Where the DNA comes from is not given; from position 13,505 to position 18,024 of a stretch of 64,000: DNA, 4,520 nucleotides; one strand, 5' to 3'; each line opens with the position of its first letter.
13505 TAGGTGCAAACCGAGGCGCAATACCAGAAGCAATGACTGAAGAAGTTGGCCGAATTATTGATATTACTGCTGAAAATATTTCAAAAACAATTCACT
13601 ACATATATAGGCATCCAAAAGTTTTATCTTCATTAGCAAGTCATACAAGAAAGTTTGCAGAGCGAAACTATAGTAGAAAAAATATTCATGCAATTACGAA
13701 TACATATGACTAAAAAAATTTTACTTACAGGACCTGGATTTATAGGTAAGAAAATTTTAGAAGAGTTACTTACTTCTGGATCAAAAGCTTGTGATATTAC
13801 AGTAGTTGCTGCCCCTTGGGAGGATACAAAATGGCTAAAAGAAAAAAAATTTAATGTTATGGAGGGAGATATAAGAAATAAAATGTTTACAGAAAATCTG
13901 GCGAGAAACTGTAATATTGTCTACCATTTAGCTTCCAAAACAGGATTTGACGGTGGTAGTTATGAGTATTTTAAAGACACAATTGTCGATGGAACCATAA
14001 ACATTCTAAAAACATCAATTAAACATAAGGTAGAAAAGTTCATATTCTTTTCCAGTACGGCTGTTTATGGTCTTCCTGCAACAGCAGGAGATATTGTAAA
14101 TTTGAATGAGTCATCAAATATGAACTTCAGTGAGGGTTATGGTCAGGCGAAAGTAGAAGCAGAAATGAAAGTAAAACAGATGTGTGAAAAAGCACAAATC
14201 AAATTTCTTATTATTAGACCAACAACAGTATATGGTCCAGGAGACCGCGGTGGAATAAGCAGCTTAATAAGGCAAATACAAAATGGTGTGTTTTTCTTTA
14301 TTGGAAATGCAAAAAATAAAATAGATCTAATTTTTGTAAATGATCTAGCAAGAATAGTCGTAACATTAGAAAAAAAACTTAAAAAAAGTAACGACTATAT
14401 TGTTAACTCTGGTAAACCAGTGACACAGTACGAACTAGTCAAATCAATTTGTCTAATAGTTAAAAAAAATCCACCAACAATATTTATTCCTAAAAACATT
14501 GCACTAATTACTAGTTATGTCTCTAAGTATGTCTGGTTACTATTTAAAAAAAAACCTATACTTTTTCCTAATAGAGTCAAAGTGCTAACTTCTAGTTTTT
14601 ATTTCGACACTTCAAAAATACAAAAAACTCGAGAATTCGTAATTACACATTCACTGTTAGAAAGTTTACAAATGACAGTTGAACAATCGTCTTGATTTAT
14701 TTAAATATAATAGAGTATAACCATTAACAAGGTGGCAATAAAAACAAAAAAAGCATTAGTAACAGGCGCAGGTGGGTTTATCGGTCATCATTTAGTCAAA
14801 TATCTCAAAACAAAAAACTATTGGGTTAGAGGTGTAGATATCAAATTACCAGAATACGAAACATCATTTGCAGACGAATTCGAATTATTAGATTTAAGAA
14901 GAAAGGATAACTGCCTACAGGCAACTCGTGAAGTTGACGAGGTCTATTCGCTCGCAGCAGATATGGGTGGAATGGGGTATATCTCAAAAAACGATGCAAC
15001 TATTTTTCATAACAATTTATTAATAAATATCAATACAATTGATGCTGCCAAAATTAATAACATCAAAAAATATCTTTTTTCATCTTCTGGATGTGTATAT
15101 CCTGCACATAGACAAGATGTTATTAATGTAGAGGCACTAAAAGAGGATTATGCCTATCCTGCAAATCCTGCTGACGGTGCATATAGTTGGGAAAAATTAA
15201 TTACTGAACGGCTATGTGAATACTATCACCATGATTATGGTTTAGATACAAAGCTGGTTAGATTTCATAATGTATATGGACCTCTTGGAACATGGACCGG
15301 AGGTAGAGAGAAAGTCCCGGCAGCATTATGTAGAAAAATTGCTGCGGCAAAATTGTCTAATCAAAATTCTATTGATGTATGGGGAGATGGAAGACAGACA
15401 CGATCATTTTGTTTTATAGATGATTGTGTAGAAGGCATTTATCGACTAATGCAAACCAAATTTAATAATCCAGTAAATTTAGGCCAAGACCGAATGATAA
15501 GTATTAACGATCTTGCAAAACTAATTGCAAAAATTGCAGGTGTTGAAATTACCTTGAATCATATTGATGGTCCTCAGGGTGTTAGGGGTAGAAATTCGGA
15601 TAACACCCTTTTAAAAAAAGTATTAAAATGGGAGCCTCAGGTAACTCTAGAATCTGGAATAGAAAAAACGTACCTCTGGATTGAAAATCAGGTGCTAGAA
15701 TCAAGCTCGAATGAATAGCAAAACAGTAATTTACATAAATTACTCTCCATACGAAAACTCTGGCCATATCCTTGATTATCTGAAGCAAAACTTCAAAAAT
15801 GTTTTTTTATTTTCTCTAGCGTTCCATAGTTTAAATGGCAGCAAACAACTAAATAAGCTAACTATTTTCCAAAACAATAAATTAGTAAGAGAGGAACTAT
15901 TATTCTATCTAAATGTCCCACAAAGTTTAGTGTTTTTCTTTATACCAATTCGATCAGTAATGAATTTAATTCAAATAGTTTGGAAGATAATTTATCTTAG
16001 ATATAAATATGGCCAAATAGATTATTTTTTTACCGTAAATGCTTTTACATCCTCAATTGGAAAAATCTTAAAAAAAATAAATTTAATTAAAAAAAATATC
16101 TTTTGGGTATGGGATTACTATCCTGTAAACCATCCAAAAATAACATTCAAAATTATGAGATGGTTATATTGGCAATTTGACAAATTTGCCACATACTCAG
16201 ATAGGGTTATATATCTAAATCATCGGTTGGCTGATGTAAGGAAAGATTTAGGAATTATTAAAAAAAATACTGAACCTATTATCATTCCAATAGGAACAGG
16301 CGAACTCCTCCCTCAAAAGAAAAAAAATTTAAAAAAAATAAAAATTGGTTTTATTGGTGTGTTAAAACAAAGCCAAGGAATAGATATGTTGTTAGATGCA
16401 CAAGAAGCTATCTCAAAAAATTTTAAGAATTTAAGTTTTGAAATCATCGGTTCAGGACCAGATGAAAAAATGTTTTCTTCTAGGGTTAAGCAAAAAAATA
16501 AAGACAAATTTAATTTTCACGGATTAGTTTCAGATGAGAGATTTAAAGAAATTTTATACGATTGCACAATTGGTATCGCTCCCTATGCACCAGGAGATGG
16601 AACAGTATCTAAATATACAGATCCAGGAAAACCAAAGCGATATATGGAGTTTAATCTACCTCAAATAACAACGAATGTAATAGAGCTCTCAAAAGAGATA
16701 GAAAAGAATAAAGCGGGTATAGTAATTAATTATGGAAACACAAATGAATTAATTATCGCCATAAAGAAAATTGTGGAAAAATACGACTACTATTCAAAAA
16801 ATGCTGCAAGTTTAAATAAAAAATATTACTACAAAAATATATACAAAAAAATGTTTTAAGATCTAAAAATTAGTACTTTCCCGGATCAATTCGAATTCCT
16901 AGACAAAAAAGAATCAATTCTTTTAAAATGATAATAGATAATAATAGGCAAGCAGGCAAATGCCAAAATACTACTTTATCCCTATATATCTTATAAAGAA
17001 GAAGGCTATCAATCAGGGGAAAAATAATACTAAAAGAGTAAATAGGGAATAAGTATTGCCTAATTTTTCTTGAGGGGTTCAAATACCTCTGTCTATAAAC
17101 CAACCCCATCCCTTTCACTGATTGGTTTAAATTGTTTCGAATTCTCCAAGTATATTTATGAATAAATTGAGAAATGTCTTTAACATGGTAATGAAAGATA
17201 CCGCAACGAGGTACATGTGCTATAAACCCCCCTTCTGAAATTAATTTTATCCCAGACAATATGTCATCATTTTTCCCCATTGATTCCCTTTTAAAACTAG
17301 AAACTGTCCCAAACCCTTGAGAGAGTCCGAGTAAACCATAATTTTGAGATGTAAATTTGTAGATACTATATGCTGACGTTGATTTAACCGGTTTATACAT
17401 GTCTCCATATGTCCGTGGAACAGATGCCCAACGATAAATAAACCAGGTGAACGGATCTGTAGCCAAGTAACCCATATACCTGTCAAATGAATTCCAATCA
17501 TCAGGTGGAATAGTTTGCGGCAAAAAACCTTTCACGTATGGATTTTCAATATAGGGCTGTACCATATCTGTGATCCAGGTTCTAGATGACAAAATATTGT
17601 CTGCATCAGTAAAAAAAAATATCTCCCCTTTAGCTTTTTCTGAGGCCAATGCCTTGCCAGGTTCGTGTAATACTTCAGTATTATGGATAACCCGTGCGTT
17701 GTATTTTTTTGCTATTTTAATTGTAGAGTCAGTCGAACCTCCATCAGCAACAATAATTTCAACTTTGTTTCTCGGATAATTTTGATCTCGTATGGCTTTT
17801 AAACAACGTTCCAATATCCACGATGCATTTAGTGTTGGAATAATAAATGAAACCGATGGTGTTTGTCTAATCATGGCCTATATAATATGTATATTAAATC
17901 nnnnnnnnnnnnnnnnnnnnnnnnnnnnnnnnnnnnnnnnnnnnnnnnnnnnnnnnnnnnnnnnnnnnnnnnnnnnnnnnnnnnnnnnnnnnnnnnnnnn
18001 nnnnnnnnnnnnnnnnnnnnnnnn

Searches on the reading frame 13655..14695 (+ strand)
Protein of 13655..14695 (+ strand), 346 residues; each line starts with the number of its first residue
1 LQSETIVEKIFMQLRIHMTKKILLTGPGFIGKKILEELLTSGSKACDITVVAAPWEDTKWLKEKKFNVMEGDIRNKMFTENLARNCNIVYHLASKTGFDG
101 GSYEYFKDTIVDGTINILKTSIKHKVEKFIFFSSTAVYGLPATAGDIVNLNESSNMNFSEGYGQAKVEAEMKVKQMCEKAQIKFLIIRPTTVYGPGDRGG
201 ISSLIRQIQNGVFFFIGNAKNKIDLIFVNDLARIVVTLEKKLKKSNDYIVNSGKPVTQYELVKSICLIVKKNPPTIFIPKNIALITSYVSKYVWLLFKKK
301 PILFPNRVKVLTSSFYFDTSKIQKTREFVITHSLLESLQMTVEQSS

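Call 15: search_protein_families(library=pfam, proteins=[window:13655-14695:+], max_evalue=0.001)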
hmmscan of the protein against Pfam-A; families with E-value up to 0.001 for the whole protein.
window:13655-14695:+ (346 aa): 7 families
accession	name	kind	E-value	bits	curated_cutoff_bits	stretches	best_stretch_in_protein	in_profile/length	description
PF01370.27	Epimerase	-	4.3e-33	115.1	20.9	1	22-245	1-234/240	NAD dependent epimerase/dehydratase family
PF01073.25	3Beta_HSD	-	2.3e-27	96.2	22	1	24-259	3-257/280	3-beta hydroxysteroid dehydrogenase/isomerase family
PF16363.11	GDP_Man_Dehyd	-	2.3e-19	70.5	27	1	27-264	6-261/332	GDP-mannose 4,6 dehydratase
PF07993.18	NAD_binding_4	-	4.7e-19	69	20.1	1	27-214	5-236/258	Male sterility protein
PF13460.12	NAD_binding_10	-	1e-08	35.7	27.2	1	28-194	4-148/184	NAD(P)H-binding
PF02719.21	Polysacc_synt_2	-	3.9e-06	26.7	20.2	1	63-271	49-249/293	Polysaccharide biosynthesis protein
PF04321.23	RmlD_sub_bind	-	0.00015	21.4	27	1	21-216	2-175/287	RmlD substrate binding domain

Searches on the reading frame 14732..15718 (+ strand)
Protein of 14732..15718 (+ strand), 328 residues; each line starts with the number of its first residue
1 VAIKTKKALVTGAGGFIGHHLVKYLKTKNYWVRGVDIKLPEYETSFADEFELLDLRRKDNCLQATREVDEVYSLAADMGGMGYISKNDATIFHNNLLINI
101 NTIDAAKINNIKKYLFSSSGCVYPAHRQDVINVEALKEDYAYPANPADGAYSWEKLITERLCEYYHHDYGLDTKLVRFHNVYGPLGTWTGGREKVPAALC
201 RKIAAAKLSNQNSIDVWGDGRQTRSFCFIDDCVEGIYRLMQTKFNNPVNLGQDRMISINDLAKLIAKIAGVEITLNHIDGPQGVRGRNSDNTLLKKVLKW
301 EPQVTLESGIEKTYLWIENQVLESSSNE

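Call 15: search_protein_families(library=pfam, proteins=[window:14732-15718:+], max_evalue=0.001)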
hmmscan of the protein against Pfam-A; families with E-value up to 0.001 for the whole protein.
window:14732-15718:+ (328 aa): 7 families
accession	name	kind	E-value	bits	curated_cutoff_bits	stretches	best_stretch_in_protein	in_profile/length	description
PF01370.27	Epimerase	-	1.9e-46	158.9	20.9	1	8-250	1-239/240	NAD dependent epimerase/dehydratase family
PF16363.11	GDP_Man_Dehyd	-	9.1e-26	91.5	27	1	9-313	1-332/332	GDP-mannose 4,6 dehydratase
PF01073.25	3Beta_HSD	-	1.6e-08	34.4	22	1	9-162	1-157/280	3-beta hydroxysteroid dehydrogenase/isomerase family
PF13460.12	NAD_binding_10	-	2e-06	28.2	27.2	1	12-134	1-115/184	NAD(P)H-binding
PF07993.18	NAD_binding_4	-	2.1e-05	24.2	20.1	0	64-205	85-232/258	Male sterility protein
PF02719.21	Polysacc_synt_2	-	0.00013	21.7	20.2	0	9-186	2-176/293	Polysaccharide biosynthesis protein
PF05368.20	NmrA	-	0.00032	20.8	27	1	5-121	2-109/298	NmrA-like family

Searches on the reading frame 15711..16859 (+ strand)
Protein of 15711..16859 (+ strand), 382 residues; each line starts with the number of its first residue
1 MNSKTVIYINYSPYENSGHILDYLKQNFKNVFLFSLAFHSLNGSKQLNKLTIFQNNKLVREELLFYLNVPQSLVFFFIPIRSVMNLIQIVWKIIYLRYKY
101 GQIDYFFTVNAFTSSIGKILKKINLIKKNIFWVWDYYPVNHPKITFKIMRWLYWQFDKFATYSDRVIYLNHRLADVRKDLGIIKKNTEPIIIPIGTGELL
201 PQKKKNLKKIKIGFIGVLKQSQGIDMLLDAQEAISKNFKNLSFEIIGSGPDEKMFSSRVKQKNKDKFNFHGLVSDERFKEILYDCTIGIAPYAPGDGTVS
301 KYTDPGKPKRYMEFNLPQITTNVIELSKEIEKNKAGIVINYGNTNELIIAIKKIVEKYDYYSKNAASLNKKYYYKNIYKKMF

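Call 15: search_protein_families(library=pfam, proteins=[window:15711-16859:+], max_evalue=0.001)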
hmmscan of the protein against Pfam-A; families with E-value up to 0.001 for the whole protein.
window:15711-16859:+ (382 aa): 2 families
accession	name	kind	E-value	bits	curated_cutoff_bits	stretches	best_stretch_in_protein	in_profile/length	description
PF13692.12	Glyco_trans_1_4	-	1.4e-14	55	27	1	211-356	3-141/142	Glycosyl transferases group 1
PF00534.26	Glycos_transf_1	-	2.6e-12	47.1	26.4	1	201-360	7-161/172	Glycosyl transferases group 1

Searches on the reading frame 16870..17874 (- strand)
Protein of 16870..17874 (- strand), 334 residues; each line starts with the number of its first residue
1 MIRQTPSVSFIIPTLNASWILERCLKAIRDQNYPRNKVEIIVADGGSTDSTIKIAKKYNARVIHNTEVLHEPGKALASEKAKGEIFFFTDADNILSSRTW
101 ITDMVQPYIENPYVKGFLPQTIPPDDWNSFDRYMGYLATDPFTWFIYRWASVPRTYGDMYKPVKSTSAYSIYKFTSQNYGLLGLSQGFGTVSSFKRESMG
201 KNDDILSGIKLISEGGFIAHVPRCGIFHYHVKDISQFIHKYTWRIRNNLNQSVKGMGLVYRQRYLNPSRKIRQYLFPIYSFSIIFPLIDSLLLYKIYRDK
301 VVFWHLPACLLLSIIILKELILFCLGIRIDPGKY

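Call 15: search_protein_families(library=pfam, proteins=[window:16870-17874:-], max_evalue=0.001)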
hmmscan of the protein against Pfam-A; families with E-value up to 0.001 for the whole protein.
window:16870-17874:- (334 aa): 3 families
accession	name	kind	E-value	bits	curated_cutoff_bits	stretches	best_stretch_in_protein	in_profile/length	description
PF00535.33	Glycos_transf_2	-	5.6e-21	75.6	23.3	1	9-128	1-125/168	Glycosyl transferase family 2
PF13641.12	Glyco_tranf_2_3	-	1e-07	32.7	27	1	6-99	1-103/230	Glycosyltransferase like family 2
PF10111.15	Glyco_tranf_2_2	-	0.00043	20.3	27.3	1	17-97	12-96/276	Glycosyltransferase like family 2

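Call 54: search_protein_families(library=ncbifam, proteins=[window:16870-17874:-], max_evalue=0.001)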
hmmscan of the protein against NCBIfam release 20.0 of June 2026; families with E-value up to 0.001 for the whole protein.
window:16870-17874:- (334 aa): 18 families
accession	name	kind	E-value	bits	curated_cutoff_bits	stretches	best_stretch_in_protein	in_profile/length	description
NF010496.0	PRK13915.1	equivalog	5.2e-13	48.7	262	1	4-117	29-154/307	glucosyl-3-phosphoglycerate synthase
TIGR04283.1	glyco_like_mftF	equivalog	6e-13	48.9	182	1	8-100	1-90/221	TIGR04283 family arsenosugar biosynthesis glycosyltransferase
TIGR03965.1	mycofact_glyco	equivalog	1.5e-12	47.2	280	1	4-133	72-204/467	mycofactocin biosynthesis glycosyltransferase MftF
NF007482.0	PRK10073.1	equivalog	1.3e-10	40.8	423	1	2-98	2-101/334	glycosyltransferase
NF041875.1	EPS_EpsD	equivalog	4.1e-10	39.6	370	1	8-94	1-91/325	exopolysaccharide biosynthesis glycosyltransferase EpsD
TIGR03111.1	glyc2_xrt_Gpos1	hypoth_equivalog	1.7e-09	37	363.95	1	2-115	45-163/439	TIGR03111 family XrtG-associated glycosyltransferase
TIGR03937.1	PgaC_IcaA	equivalog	8.6e-09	34.8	422.3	1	3-114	42-156/407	poly-beta-1,6-N-acetyl-D-glucosamine synthase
NF047683.1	TeichurnBiosyTuaG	equivalog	4.9e-08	32.9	400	1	1-94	1-98/252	teichuronic acid biosynthesis protein TuaG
NF038302.1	EPS_HpsE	equivalog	2.8e-07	29.8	300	1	9-113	4-116/307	hormogonium polysaccharide biosynthesis glycosyltransferase HpsE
NF050050.1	ProtGlycPglI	equivalog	8.9e-07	28.6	500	1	6-97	2-98/306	GalNAc(5)-diNAcBac-PP-undecaprenol beta-1,3-glucosyltransferase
TIGR03469.1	HpnB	hypoth_equivalog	1.2e-06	27.8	379.25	1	4-65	42-102/386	hopene-associated glycosyltransferase HpnB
TIGR04182.1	glyco_TIGR04182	equivalog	1.3e-05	24.8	325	1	8-67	2-57/293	S-layer glycoprotein N-glycosyltransferase AglJ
NF045692.1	OglycostaseCruG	equivalog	3.8e-05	22.8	600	1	6-60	41-93/386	2'-O-glycosyltransferase CruG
NF038299.1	EPS_HpsN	equivalog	8.2e-05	21.7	425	1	6-114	1-112/317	hormogonium polysaccharide biosynthesis glycosyltransferase HpsN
NF053739.1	GlytfEpsEBac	equivalog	8.2e-05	21.7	450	1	6-70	1-63/265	glycosyltransferase EpsE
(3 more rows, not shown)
